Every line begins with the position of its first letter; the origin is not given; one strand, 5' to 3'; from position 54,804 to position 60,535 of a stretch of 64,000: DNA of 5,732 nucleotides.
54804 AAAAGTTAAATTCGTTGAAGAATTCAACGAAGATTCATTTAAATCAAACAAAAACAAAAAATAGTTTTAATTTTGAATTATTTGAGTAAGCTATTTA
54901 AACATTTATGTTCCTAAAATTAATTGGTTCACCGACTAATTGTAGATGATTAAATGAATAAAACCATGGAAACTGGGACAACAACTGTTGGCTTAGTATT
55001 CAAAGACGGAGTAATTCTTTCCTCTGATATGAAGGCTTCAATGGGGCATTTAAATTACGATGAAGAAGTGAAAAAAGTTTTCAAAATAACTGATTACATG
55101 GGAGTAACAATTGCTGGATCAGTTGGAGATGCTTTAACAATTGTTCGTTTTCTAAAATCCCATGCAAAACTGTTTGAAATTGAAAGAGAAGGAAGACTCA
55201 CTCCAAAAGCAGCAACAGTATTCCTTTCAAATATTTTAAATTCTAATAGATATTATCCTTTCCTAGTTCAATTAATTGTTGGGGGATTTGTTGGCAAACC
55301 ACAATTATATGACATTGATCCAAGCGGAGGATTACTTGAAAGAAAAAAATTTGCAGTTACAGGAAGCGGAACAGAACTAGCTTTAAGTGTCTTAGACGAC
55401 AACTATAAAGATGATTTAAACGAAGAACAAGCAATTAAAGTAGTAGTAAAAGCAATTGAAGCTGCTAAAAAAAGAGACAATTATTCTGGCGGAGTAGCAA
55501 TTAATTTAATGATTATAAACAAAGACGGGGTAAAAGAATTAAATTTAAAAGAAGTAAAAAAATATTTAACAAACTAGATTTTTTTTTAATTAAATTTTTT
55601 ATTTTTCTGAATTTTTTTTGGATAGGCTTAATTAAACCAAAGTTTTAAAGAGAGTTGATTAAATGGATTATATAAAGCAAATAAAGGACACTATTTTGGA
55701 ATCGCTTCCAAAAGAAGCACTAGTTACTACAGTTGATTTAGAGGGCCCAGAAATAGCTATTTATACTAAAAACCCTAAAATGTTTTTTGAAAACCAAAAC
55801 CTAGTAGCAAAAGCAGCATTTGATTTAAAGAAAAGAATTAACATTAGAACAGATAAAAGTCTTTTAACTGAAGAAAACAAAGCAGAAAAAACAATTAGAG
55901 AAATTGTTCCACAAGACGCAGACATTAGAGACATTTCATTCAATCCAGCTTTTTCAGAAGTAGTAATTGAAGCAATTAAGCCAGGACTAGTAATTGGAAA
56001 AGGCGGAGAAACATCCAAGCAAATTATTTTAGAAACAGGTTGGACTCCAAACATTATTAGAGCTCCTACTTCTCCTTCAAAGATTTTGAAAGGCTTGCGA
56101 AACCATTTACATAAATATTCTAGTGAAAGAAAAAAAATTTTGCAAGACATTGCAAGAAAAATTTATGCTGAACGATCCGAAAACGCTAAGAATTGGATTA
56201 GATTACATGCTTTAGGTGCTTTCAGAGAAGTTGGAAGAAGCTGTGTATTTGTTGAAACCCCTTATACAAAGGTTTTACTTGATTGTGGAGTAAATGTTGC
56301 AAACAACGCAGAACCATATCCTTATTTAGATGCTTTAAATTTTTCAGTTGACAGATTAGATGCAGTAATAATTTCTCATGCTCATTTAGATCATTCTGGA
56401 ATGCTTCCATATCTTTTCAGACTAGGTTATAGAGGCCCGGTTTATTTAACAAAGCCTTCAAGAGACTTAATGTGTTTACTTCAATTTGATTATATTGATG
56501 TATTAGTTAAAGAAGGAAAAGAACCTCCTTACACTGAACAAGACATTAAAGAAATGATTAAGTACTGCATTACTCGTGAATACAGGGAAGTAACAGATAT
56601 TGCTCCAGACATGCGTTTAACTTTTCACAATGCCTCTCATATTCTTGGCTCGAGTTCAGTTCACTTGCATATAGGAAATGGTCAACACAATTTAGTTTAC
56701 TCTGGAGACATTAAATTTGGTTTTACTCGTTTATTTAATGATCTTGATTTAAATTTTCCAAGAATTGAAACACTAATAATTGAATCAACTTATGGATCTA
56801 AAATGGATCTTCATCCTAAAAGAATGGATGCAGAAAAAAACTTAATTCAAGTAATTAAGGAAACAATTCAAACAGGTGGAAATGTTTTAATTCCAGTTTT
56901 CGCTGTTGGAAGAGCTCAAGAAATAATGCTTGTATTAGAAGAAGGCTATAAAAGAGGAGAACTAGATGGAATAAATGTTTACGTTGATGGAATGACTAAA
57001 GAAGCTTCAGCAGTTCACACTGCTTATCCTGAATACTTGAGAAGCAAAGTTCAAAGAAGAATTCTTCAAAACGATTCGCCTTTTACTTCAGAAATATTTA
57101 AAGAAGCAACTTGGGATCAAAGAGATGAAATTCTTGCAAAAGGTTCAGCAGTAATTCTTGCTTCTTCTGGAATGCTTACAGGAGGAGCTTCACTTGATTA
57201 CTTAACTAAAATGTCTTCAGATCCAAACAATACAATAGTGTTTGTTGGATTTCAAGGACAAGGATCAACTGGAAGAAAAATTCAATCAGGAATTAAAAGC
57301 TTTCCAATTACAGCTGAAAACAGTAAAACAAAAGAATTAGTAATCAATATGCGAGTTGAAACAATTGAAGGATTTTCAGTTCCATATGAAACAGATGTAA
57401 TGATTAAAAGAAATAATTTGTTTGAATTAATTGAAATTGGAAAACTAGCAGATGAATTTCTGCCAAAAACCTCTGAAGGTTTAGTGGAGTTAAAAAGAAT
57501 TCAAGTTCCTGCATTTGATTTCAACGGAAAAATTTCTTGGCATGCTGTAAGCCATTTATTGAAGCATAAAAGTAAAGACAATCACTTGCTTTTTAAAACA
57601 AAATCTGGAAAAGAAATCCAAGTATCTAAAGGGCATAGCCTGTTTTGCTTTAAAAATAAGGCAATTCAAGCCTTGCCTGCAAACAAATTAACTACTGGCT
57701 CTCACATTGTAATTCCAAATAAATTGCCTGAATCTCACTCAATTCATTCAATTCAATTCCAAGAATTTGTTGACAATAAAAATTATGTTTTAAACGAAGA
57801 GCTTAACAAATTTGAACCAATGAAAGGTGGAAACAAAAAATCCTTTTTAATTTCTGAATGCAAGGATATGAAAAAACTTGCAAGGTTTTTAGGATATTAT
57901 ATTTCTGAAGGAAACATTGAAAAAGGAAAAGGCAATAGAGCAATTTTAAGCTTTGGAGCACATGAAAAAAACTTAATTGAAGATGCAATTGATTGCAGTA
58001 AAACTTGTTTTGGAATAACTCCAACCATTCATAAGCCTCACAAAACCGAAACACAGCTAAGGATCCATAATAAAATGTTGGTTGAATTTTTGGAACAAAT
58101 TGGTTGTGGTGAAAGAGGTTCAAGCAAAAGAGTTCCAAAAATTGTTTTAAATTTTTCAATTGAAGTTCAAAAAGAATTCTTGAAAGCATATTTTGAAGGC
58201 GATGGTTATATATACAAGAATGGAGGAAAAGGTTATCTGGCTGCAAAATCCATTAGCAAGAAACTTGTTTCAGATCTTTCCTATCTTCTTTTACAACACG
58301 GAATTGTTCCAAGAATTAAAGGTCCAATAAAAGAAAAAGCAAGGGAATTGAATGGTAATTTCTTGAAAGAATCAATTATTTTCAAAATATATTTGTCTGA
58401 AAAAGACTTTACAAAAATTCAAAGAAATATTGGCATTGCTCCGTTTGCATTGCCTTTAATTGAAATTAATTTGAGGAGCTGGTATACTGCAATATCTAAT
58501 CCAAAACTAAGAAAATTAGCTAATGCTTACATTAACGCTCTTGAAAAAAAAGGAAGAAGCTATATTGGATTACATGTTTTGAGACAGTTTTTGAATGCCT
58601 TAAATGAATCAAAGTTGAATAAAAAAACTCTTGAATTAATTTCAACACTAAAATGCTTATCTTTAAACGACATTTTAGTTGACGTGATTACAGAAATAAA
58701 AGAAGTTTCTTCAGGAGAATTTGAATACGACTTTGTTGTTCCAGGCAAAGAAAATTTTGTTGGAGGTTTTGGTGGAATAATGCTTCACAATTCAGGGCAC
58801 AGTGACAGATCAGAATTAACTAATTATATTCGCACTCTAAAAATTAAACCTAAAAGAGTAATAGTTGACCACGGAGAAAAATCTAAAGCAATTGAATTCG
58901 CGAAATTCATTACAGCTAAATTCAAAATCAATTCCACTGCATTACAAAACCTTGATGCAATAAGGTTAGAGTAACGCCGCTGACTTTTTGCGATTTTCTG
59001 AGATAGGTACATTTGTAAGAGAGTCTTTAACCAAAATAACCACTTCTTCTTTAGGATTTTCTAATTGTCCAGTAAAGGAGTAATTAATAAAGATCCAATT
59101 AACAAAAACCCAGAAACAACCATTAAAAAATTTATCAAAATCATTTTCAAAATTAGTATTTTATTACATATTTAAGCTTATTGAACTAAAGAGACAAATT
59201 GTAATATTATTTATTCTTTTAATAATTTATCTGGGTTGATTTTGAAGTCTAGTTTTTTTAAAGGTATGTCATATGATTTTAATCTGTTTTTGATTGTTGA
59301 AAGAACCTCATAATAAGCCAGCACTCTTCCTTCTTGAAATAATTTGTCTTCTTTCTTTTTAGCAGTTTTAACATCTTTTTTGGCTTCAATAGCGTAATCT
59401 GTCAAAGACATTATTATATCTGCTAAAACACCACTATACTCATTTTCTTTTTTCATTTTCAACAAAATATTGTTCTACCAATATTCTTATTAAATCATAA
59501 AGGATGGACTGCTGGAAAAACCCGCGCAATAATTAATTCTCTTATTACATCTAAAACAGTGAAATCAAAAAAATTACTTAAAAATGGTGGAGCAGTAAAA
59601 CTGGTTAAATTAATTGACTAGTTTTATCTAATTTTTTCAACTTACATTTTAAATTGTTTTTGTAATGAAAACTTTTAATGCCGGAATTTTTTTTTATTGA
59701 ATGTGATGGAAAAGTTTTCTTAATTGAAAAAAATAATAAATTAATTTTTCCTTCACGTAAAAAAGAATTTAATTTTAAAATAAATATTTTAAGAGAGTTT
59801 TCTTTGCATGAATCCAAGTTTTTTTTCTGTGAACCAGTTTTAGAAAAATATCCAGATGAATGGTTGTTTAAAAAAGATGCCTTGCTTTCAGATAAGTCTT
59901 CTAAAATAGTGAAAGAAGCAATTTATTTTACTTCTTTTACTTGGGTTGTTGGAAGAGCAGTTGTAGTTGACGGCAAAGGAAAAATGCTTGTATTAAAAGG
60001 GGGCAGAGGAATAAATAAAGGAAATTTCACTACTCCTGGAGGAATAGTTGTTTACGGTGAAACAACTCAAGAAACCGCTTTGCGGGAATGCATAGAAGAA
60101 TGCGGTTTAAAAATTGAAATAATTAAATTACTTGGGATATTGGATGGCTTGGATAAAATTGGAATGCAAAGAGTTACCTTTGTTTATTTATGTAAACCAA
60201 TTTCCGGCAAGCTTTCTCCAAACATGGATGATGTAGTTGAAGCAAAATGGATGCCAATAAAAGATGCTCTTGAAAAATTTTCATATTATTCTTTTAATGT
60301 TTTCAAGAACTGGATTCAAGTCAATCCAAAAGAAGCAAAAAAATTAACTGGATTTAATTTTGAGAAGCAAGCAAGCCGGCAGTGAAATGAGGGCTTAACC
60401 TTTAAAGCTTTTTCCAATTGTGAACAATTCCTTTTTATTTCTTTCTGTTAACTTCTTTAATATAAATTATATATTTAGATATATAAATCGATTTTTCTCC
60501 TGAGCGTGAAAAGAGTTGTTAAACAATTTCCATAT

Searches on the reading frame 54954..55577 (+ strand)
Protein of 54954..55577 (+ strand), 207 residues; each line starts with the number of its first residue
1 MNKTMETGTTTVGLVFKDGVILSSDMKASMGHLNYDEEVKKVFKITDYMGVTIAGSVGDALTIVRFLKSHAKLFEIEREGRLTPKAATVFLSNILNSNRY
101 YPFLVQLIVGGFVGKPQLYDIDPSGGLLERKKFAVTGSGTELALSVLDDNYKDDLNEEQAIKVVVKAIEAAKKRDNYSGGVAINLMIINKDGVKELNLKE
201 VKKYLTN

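Call 69: search_protein_families(library=pfam, proteins=[window:54954-55577:+], max_evalue=0.01)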
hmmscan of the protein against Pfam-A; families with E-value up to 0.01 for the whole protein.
window:54954-55577:+ (207 aa): 1 family
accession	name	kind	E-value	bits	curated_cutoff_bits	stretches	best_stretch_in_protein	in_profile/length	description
PF00227.31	Proteasome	-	7e-52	176.3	22.4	1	5-181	1-183/189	Proteasome subunit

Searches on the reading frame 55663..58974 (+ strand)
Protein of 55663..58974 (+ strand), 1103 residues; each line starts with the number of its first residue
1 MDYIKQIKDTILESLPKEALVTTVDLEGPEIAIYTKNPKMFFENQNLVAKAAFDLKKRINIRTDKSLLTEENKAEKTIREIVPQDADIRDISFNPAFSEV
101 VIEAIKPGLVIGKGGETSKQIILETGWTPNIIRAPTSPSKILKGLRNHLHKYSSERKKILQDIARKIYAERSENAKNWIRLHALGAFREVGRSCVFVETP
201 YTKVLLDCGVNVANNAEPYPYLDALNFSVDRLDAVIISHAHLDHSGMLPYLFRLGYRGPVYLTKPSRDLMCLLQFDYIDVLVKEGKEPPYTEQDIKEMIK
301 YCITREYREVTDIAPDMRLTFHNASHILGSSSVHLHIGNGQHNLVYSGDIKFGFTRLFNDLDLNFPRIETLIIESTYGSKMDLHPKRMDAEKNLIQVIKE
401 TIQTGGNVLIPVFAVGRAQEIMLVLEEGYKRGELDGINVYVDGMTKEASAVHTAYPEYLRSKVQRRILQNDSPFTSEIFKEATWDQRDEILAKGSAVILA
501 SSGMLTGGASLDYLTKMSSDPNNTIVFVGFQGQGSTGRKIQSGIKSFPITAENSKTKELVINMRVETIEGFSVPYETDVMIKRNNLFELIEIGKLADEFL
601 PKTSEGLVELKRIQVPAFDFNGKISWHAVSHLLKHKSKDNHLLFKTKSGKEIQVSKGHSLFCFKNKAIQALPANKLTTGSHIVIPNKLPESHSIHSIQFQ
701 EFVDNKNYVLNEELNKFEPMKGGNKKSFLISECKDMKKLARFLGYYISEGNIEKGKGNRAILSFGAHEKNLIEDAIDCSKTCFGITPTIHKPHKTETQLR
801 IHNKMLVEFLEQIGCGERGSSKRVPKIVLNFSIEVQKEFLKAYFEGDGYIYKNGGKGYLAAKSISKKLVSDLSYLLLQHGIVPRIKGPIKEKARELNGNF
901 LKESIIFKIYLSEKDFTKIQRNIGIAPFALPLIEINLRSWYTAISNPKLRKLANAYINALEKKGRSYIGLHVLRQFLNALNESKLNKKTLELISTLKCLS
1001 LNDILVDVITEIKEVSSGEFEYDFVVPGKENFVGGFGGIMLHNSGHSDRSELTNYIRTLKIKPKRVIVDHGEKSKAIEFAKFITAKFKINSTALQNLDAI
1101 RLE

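Call 69: search_protein_families(library=pfam, proteins=[window:55663-58974:+], max_evalue=0.01)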
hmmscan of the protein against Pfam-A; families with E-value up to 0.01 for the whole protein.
window:55663-58974:+ (1103 aa): 10 families
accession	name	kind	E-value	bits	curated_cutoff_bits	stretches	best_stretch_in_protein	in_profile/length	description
PF10996.14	Beta-Casp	-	7.6e-27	94.7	27.7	1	418-540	1-120/120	Beta-Casp domain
PF17214.9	KH_TffA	-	3.8e-22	78.5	22.6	1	2-68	2-68/68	Transcription termination factor FttA, KH domain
PF14528.11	LAGLIDADG_3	-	1.5e-20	73.7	22.5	2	834-892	1-59/82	LAGLIDADG-like domain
PF14890.11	Intein_splicing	-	2.6e-13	50.5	35.8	1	623-1043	32-155/155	Intein splicing domain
PF00753.33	Lactamase_B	-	1.7e-12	48.1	22.7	1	191-253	5-65/196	Metallo-beta-lactamase superfamily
PF07521.17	RMMBL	-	1.8e-10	41.1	21.6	1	1042-1090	13-59/63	Zn-dependent metallo-hydrolase RNA specificity domain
PF16661.11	Lactamase_B_6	-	2.8e-08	33.8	27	1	202-348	7-160/193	Metallo-beta-lactamase superfamily domain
PF12706.13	Lactamase_B_2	-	7.4e-08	32.7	27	1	202-379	1-168/200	Beta-lactamase superfamily domain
PF23023.1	Anti-Pycsar_Apyc1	-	0.00027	20.9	50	1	202-358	30-175/250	Anti-Pycsar protein Apyc1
PF07650.23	KH_2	-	0.0085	16.3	22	0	84-122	11-51/78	KH domain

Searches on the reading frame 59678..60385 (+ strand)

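Call 69: search_protein_families(library=pfam, proteins=[window:59678-60385:+], max_evalue=0.01)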
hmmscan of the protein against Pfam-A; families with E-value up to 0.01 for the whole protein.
window:59678-60385:+ (235 aa): 1 family
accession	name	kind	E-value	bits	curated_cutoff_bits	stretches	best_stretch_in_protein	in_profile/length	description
PF00293.34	NUDIX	-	1.7e-16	60.9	21.1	1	94-200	8-122/134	NUDIX domain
